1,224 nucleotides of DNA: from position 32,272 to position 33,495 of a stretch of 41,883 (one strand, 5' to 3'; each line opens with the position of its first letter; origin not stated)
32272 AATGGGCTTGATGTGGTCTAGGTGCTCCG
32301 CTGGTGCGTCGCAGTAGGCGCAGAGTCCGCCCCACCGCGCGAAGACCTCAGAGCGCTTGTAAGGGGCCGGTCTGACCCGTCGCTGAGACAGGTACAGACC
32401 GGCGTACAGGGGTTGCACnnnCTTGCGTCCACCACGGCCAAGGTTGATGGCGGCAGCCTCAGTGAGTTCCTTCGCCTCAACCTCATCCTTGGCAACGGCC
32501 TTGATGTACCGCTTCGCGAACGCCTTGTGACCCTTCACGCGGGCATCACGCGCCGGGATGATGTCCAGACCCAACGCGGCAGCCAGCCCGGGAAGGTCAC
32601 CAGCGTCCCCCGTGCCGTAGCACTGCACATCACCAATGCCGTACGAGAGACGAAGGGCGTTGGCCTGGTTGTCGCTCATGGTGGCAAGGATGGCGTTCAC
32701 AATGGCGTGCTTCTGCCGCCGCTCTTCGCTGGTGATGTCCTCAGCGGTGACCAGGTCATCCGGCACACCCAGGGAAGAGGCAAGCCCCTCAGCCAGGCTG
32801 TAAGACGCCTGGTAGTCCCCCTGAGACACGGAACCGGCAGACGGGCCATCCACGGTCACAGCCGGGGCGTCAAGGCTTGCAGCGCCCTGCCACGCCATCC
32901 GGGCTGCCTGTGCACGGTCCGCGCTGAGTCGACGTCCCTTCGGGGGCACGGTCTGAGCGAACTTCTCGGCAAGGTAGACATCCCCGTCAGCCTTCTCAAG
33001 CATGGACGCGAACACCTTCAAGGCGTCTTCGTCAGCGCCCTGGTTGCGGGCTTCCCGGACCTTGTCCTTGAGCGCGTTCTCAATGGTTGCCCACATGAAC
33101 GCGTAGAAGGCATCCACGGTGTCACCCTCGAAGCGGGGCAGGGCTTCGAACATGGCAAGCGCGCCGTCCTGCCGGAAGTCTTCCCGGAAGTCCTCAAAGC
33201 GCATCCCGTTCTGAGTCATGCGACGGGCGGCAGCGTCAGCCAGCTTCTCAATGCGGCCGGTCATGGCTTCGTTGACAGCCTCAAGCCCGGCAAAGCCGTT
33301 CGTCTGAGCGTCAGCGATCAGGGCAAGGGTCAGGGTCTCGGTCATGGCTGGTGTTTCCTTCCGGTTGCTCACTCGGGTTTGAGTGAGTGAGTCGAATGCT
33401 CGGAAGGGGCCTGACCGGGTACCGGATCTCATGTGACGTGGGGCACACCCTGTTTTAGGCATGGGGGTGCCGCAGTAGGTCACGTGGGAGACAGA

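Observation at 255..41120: Family of about 12 non-canonical promoter-like motifs with a fixed 30-nt architecture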

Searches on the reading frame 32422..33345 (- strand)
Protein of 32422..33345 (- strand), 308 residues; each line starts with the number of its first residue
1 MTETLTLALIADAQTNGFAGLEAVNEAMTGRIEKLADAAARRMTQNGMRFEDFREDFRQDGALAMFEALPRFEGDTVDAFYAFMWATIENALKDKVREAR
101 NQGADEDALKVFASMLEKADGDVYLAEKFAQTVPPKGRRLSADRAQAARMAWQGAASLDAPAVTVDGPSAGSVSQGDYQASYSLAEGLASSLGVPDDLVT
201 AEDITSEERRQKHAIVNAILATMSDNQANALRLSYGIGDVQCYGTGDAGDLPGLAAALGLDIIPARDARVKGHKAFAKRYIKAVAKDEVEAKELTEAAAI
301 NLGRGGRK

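Call 26: search_solved_structures(query=window:32422-33345:-, max_evalue=1, show_alignments=2)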
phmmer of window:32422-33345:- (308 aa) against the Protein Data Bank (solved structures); distinct sequences matched with E-value up to 1: 1.
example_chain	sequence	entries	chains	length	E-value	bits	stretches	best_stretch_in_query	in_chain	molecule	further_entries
9isn_F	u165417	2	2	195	0.56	13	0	50-100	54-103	ECF sigma factor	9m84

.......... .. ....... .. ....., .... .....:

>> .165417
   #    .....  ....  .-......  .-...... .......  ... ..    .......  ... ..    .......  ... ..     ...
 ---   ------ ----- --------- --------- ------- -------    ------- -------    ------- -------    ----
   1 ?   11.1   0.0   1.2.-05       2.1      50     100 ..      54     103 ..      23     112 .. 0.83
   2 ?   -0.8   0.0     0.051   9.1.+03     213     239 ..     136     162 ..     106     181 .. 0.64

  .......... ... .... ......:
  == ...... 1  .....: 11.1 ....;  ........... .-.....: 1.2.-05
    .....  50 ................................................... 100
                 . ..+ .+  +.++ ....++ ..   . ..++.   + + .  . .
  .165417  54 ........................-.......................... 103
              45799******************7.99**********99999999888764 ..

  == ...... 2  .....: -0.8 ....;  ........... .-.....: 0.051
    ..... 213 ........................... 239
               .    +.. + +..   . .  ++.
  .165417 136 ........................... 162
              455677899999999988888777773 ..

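Call 31: find_related_loci(query=window:32422-33345:-, collection=viral_contigs, flank=10000)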
Query window:32422-33345:- (308 aa) in viral_contigs; peptide patterns used: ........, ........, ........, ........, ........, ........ (x = any residue, [..] = any of these).
40 stretches matched a pattern; 5 encode a relative of the query (tblastn E <= 1e-3); 5 distinct loci.
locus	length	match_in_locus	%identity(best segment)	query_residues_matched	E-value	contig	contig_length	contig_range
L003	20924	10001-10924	100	1-308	0e+0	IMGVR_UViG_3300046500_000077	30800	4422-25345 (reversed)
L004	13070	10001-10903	81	1-308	6e-163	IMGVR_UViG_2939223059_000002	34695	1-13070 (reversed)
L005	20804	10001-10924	78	1-308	9e-154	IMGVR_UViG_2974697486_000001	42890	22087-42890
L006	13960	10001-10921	75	1-308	4e-146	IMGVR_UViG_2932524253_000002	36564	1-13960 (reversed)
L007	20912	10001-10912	73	4-308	2e-139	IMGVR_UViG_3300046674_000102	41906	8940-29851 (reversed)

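Call 32: search_dna_similar(query=window:32422-33345:-, collection=phages, mode=protein, max_rows=60, max_evalue=0.001)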
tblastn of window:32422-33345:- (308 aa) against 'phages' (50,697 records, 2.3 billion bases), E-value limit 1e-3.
Records with a match: 27; places in all: 27; records where one place covers at least 80% of the query: 9.
Best place of each record, by identity: 60-80% 2; <60% 25.
By first word of the organism name: Streptomyces 23; Lomovskayavirus 4.
By host as written in the record: Streptomyces griseus ATCC 10137 5; Streptomyces azureus NRRL B-2655 4; - 4; Streptomyces sp. 3; Streptomyces lividans JI 1326 3; Streptomyces avermitilis 2; Streptomyces mirabilis NRRL B-2400 2; Streptomyces xanthochromogenes NRRL B-5410 1; and 3 more.
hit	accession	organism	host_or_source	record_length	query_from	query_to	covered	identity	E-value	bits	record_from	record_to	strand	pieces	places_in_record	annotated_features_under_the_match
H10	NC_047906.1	Streptomyces phage Rowa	Streptomyces azureus NRRL B-2655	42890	1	308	100%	77.6%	3e-129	410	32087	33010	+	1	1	RNA polymerase sigma factor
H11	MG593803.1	Streptomyces phage Rowa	Streptomyces azureus NRRL B-2655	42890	1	308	100%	77.6%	3e-129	410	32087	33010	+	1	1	hypothetical protein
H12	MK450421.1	Streptomyces phage Vash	Streptomyces griseus ATCC 10137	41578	4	288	91%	45.0%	5e-31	175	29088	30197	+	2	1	35: hypothetical protein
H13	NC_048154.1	Streptomyces phage Vash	Streptomyces griseus ATCC 10137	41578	4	288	91%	45.0%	5e-31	175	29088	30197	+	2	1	35: RNA polymerase sigma factor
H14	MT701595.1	Streptomyces phage Shaeky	Streptomyces sp.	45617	3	282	91%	42.0%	7e-47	174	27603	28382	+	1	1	RNA polymerase sigma factor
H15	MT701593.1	Streptomyces phage Sycamore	Streptomyces sp.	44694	3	282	91%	41.3%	2e-40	155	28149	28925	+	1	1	DNA-directed RNA polymerase subunit alpha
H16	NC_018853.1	Streptomyces phage TG1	Streptomyces avermitilis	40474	4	299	96%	36.0%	4e-33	134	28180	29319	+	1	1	RNA polymerase sigma factor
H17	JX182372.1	Streptomyces phage TG1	Streptomyces avermitilis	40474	4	299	96%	36.0%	4e-33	134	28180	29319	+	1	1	hypothetical protein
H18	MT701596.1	Streptomyces phage Shady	Streptomyces sp.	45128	3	245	79%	41.1%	6e-37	145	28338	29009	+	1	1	DNA-directed RNA polymerase subunit alpha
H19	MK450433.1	Streptomyces phage Sebastisaurus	Streptomyces xanthochromogenes NRRL ...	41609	5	304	97%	30.8%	2e-14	80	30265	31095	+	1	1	37: hypothetical protein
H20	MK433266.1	Streptomyces phage Shawty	Streptomyces platensis MJ1A1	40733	3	174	56%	51.1%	2e-31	129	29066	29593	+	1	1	34: DNA binding protein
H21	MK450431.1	Streptomyces phage Lilbooboo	Streptomyces griseus ATCC 10137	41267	4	170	54%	51.8%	3e-32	132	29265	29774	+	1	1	35: hypothetical protein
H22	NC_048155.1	Streptomyces phage Lilbooboo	Streptomyces griseus ATCC 10137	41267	4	170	54%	51.8%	3e-32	132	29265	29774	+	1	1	35: RNA polymerase sigma factor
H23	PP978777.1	Streptomyces phage Samora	Streptomyces baarnensis NRRL B-2842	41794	4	168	54%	51.8%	2e-30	127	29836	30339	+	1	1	37: hypothetical protein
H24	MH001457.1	Streptomyces phage Nesbitt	Streptomyces lividans JI 1326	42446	7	238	75%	36.0%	3e-18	91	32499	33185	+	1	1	43: RNA polymerase sigma factor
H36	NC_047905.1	Streptomyces phage Attoomi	Streptomyces azureus NRRL B-2655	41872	5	237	76%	32.9%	8e-10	66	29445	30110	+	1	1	RNA polymerase sigma factor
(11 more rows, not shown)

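Call 35: get_annotated_region(hit=H13, flank=20000)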
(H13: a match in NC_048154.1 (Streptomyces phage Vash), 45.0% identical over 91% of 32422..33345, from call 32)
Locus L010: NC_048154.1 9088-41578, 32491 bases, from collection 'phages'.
description: Streptomyces phage Vash, complete genome.
organism: Streptomyces phage Vash (NCBI taxid 2510568)
taxonomy: Viruses; Duplodnaviria; Heunggongvirae; Uroviricota; Caudoviricetes; Vashvirus; Vashvirus vash
host: Streptomyces griseus ATCC 10137; source: soil; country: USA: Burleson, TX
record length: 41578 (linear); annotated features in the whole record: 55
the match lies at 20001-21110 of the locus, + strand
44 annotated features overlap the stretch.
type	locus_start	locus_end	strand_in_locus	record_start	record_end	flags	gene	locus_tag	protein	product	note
CDS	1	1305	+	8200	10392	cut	12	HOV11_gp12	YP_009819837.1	tail length tape measure protein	tape measure protein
CDS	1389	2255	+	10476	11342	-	13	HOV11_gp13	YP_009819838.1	minor tail protein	-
CDS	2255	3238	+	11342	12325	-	14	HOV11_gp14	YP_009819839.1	virion structural protein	-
CDS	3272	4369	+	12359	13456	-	15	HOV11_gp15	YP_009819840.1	minor tail protein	-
CDS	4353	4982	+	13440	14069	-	16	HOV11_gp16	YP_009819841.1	hypothetical protein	-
CDS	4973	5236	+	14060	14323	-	17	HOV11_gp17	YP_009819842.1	hypothetical protein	-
CDS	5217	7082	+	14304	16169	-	18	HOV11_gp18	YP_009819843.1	tail fiber protein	minor tail protein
CDS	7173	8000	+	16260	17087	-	19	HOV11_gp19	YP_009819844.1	endolysin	lysin A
CDS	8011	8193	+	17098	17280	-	20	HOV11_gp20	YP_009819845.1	hypothetical protein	-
CDS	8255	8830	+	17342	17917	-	21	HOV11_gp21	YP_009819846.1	deoxynucleoside monophosphate kinase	-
CDS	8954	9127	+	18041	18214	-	22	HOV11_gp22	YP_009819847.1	hypothetical protein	-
CDS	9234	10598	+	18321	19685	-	23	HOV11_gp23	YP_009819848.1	immunity repressor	-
CDS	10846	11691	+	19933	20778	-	24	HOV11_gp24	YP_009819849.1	exonuclease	DNA helicase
CDS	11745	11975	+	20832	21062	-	25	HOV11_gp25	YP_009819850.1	hypothetical protein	-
CDS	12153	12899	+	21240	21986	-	26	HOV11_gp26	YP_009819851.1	hypothetical protein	-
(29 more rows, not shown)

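Call 36: get_annotated_region(hit=H14, flank=20000)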
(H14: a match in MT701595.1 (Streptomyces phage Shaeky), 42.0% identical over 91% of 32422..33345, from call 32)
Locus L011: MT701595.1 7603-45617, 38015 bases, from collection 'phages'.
description: Streptomyces phage Shaeky, complete genome.
organism: Streptomyces phage Shaeky (NCBI taxid 2767586)
taxonomy: Viruses; Duplodnaviria; Heunggongvirae; Uroviricota; Caudoviricetes
host: Streptomyces sp.; source: soil; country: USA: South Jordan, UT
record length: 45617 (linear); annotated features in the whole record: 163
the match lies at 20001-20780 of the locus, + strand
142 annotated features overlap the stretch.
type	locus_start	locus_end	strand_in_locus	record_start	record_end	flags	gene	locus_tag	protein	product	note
CDS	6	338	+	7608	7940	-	-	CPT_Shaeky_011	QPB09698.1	hypothetical protein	-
regulatory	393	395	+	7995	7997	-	-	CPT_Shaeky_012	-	ribosome_binding_site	-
CDS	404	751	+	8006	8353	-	-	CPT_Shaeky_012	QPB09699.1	tape measure chaperone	tail assembly chaperone Mycobacterium virus L5 Score 0.0000124139 ref|YP_009000607.1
regulatory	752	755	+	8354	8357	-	-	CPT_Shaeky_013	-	ribosome_binding_site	-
CDS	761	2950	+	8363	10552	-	-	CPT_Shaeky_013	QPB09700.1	tape measure protein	ref|NP_039690.1| Tapemeasure [Mycobacterium virus L5] e= 9.14758e-26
regulatory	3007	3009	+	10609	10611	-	-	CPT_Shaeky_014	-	ribosome_binding_site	-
CDS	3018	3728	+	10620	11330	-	-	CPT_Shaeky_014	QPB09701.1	minor tail protein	HHpred 2X8K_A HYPOTHETICAL PROTEIN 19.1; VIRAL PROTEIN, DISTAL TAIL PROTEIN BACILLUS PHAGE SPP1 99.94% 8.3e-25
regulatory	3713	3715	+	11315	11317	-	-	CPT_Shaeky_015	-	ribosome_binding_site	-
CDS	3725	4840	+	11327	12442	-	-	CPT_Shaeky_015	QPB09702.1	minor tail protein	HHpred 6V8I_AE Distal Tail Protein, gp58 Staphylococcus virus 80alpha 99.57% 6e-13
regulatory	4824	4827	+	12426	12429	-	-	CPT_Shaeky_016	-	ribosome_binding_site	-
CDS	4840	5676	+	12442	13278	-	-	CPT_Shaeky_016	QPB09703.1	hypothetical protein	-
CDS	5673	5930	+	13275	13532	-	-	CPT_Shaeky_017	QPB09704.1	hypothetical protein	-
regulatory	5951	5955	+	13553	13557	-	-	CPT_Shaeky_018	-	ribosome_binding_site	-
CDS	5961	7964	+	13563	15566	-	-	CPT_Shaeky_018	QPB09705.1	hypothetical protein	gb|QAX95006.1| minor tail protein [Streptomyces phage Sebastisaurus] e= 3.21975e-172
regulatory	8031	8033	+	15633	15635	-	-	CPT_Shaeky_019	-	ribosome_binding_site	-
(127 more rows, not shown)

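Call 37: get_annotated_region(hit=H16, flank=20000)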
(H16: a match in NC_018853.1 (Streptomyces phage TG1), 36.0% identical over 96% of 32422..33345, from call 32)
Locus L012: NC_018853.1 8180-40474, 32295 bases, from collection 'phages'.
description: Streptomyces phage TG1, complete genome.
organism: Streptomyces phage TG1 (NCBI taxid 2927987)
taxonomy: Viruses; Duplodnaviria; Heunggongvirae; Uroviricota; Caudoviricetes; Tigunavirus; Tigunavirus TG1
host: Streptomyces avermitilis; source: soil; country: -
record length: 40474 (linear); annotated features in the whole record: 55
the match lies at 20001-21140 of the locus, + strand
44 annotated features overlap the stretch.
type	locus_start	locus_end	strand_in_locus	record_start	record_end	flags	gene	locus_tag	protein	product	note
CDS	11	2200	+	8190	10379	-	-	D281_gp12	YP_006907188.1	tail length tape measure protein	gp12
CDS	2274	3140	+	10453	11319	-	-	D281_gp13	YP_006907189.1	minor tail protein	gp13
CDS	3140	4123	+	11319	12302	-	-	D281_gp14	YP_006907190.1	virion structural protein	gp14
CDS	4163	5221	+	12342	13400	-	-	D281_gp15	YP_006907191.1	minor tail protein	gp15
CDS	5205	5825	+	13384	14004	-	-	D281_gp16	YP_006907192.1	minor tail protein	gp16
CDS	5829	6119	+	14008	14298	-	-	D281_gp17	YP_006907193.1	hypothetical protein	gp17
CDS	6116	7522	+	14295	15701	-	-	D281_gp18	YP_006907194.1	tail fiber protein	gp18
CDS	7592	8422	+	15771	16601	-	-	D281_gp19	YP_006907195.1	endolysin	gp19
CDS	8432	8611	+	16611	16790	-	-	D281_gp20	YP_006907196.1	hypothetical protein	gp20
CDS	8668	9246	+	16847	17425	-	-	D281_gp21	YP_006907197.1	deoxynucleoside monophosphate kinase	gp21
CDS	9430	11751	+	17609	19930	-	-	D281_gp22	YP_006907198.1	repressor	gp22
CDS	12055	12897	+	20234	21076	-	-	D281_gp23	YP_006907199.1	exonuclease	gp23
CDS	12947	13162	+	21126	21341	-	-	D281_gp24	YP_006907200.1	hypothetical protein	gp24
CDS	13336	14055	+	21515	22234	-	-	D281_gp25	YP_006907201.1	hypothetical protein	gp25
CDS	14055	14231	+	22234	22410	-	-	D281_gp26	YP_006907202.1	hypothetical protein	gp26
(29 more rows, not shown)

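Call 38: get_annotated_region(hit=H19, flank=20000)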
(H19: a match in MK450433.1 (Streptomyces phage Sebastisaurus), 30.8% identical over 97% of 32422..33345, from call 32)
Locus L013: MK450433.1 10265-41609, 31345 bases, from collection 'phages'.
description: Streptomyces phage Sebastisaurus, complete genome.
organism: Streptomyces phage Sebastisaurus (NCBI taxid 2510572)
taxonomy: Viruses; Duplodnaviria; Heunggongvirae; Uroviricota; Caudoviricetes
host: Streptomyces xanthochromogenes NRRL B-5410; source: soil; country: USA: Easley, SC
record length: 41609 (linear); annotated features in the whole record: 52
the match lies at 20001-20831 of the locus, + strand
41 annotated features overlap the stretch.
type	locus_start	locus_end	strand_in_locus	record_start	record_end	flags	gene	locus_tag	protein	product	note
CDS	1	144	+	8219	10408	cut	12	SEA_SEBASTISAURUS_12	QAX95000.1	tape measure protein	-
CDS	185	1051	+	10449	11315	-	13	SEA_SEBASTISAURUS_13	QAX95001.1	minor tail protein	-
CDS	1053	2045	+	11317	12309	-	14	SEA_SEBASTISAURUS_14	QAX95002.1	minor tail protein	-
CDS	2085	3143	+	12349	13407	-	15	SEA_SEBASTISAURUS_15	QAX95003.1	minor tail protein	-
CDS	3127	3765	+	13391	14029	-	16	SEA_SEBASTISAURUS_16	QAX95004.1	minor tail protein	-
CDS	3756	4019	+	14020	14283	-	17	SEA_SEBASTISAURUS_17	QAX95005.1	hypothetical protein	-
CDS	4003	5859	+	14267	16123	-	18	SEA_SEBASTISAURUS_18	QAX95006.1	minor tail protein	-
CDS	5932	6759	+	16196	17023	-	19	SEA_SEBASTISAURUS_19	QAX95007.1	endolysin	lysin A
CDS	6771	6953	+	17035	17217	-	20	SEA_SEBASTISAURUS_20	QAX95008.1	hypothetical protein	-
CDS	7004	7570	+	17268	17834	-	21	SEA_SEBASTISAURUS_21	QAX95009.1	deoxynucleoside monophosphate kinase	-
CDS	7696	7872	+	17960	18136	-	22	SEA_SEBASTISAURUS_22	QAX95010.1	hypothetical protein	-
CDS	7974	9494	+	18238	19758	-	23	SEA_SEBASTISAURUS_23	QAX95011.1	hypothetical protein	immunity repressor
CDS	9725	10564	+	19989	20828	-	24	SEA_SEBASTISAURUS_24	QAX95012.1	Cas4 family exonuclease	DNA helicase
CDS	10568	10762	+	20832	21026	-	25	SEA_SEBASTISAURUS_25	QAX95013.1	hypothetical protein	-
CDS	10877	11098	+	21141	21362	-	26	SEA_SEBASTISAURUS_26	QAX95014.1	hypothetical protein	-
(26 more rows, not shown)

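Call 39: get_annotated_region(hit=H24, flank=20000)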
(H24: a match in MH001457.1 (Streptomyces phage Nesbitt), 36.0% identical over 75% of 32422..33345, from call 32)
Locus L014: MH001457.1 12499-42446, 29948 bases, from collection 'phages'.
description: Streptomyces phage Nesbitt, complete genome.
organism: Streptomyces phage Nesbitt (NCBI taxid 2108133)
taxonomy: Viruses; Duplodnaviria; Heunggongvirae; Uroviricota; Caudoviricetes; Abbeymikolonvirus; Abbeymikolonvirus abbeymikolon
host: Streptomyces lividans JI 1326; source: soil; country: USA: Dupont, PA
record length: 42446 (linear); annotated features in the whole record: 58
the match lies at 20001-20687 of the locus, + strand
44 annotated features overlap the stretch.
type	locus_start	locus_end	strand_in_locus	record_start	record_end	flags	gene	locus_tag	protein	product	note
CDS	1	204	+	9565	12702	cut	15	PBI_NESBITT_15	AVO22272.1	tape measure protein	-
CDS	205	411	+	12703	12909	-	16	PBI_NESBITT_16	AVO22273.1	hypothetical protein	-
CDS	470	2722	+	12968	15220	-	17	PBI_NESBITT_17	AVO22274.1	hypothetical protein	-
CDS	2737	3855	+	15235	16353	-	18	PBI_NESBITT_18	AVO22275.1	minor tail protein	-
CDS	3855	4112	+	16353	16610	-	19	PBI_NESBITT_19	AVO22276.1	hypothetical protein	-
CDS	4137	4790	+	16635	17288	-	20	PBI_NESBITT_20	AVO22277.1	hypothetical protein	-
CDS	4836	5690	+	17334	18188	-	21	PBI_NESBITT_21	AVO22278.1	lysin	-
CDS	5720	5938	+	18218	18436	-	22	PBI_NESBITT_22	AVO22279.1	hypothetical protein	-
CDS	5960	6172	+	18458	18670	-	23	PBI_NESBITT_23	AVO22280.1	hypothetical protein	-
CDS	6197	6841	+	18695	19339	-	24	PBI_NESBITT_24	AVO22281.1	deoxynucleoside monophosphate kinase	-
CDS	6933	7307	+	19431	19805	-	25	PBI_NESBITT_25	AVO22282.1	hypothetical protein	-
CDS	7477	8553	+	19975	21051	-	26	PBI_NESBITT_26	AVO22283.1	immunity repressor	-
CDS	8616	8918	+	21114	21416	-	27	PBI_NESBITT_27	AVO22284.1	hypothetical protein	-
CDS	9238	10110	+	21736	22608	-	28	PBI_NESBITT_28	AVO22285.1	hypothetical protein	-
CDS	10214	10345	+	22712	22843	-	29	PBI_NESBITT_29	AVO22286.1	hypothetical protein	-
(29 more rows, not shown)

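Call 40: get_annotated_region(hit=H36, flank=20000)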
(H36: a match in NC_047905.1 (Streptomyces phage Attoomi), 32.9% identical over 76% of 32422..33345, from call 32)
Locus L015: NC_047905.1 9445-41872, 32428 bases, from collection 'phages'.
description: Streptomyces phage Attoomi, complete genome.
organism: Streptomyces phage Attoomi (NCBI taxid 2059881)
taxonomy: Viruses; Duplodnaviria; Heunggongvirae; Uroviricota; Caudoviricetes; Attoomivirus; Attoomivirus attoomi
host: Streptomyces azureus NRRL B-2655; source: soil; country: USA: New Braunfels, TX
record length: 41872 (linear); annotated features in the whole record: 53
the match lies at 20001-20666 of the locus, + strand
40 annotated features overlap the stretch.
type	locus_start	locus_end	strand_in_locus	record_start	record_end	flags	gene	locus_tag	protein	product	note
CDS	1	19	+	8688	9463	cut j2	-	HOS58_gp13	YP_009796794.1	tail assembly chaperone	-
CDS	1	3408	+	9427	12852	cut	-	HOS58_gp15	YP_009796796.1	tail length tape measure protein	tape measure protein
CDS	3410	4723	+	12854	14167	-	-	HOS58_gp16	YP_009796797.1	minor tail protein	-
CDS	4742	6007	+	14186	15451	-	-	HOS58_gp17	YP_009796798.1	virion structural protein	-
CDS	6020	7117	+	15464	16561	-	-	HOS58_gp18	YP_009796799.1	minor tail protein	-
CDS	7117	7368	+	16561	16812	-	-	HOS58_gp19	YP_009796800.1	hypothetical protein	-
CDS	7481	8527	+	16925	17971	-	-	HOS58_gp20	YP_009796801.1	endolysin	endolysin, LysM-like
CDS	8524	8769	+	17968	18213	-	-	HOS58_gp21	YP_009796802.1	hypothetical protein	-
CDS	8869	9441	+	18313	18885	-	-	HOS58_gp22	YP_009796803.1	deoxynucleoside monophosphate kinase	-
CDS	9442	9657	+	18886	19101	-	-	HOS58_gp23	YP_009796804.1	hypothetical protein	-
CDS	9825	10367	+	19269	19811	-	-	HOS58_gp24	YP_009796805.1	hypothetical protein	-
CDS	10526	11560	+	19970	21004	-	-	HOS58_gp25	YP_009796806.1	hypothetical protein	-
CDS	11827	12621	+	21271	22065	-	-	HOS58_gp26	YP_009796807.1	exonuclease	DNA helicase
CDS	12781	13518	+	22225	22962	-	-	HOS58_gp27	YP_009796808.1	hypothetical protein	-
CDS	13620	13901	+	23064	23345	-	-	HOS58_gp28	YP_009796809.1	hypothetical protein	-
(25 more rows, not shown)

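Call 54: find_homologous_proteins(query=window:32422-33345:-, max_evalue=0.001)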
Query window:32422-33345:- (308 aa): 143 proteins with E <= 0.001 among 8000 candidates; the best 120 are listed.
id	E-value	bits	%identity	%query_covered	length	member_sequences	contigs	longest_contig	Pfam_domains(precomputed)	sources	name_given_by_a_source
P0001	5.8e-191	651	99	100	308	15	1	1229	PF04542.21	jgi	jgi:RNA polymerase sigma factor (sigma-70 family)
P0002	2.2e-166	570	86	100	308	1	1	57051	-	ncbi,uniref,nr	ncbi:hypothetical protein IPZ61_15735 [Streptomyces sioyaensis]|uniref:sigma factor n=1 Tax=Streptom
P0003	4.5e-163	560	85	100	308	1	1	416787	PF04542.21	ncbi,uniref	ncbi:hypothetical protein ACFW81_02500 [Streptomyces angustmyceticus]|uniref:hypothetical protein n=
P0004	3.3e-155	534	81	100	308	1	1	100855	PF04542.21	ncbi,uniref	ncbi:hypothetical protein ACFTXM_09670 [Streptomyces sp. NPDC056930]|uniref:hypothetical protein n=1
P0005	2.5e-153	528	81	100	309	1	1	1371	PF04542.21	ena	-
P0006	3.9e-150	517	81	100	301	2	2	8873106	PF04542.21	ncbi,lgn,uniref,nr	ncbi:sigma factor [Streptomyces platensis]|uniref:sigma factor n=1 Tax=Streptomyces platensis TaxID=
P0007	7.1e-149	513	78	100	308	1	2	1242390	PF04542.21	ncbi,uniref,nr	ncbi:sigma factor [Streptomyces sp. NBC_01500]|uniref:sigma factor n=1 Tax=Streptomyces sp. NBC_0150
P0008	2.7e-148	511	78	100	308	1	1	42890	PF04542.21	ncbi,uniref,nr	ncbi:RNA polymerase sigma factor [Streptomyces phage Rowa]|uniref:Uncharacterized protein n=1 Tax=St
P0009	5.4e-145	500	79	100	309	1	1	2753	PF04542.21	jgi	jgi:RNA polymerase sigma factor (sigma-70 family)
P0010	6.6e-145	500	77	100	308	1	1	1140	-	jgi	jgi:DNA-directed RNA polymerase specialized sigma24 family protein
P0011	3.5e-137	475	74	100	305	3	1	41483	PF04542.21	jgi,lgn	jgi:hypothetical protein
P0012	4.4e-135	468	74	100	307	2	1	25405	-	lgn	-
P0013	8.5e-135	467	72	100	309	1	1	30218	PF04542.21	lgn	-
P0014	1.9e-132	459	72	100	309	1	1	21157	-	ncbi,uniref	ncbi:hypothetical protein [Streptomyces fumanus]|uniref:hypothetical protein n=1 Tax=Streptomyces fu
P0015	1.1e-131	457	71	100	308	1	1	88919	-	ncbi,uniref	ncbi:hypothetical protein ACFXMT_14145 [Streptomyces mirabilis]|uniref:hypothetical protein n=1 Tax=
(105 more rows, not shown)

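Call 59: find_related_loci(query=A2, collection=genome_contigs, flank=10000)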
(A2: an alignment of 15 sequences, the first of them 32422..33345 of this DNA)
Query A2 (308 aa) in genome_contigs; peptide patterns used: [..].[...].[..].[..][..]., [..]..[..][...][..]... (x = any residue, [..] = any of these).
140 stretches matched a pattern; 5 encode a relative of the query (tblastn E <= 1e-3); 5 distinct loci.
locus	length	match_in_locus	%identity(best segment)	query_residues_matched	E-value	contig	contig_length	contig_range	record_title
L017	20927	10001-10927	67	1-308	5e-123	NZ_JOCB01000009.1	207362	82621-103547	Streptomyces sp. NRRL S-31 contig9.1, whole genome shotgun sequence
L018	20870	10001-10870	61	5-308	1e-105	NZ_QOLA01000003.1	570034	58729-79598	Streptomyces sp. SDr-06 NODE_3_length_570034_cov_49.736452, whole genome shotgun sequence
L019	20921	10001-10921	51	1-308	5e-87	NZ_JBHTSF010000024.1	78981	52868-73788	Streptomyces sp. NPDC056486 NPDC056486_T10_A9.ctg-0024, whole genome shotgun sequence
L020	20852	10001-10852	52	4-287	5e-81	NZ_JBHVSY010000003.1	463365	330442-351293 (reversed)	Streptomyces sp. NPDC058092 NPDC058092_T29_G9.ctg-0003, whole genome shotgun sequence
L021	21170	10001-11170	55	4-308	1e-40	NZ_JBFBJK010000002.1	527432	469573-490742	Streptomyces sp. NPDC086554 NPDC086554_94_G11.ctg-0002, whole genome shotgun sequence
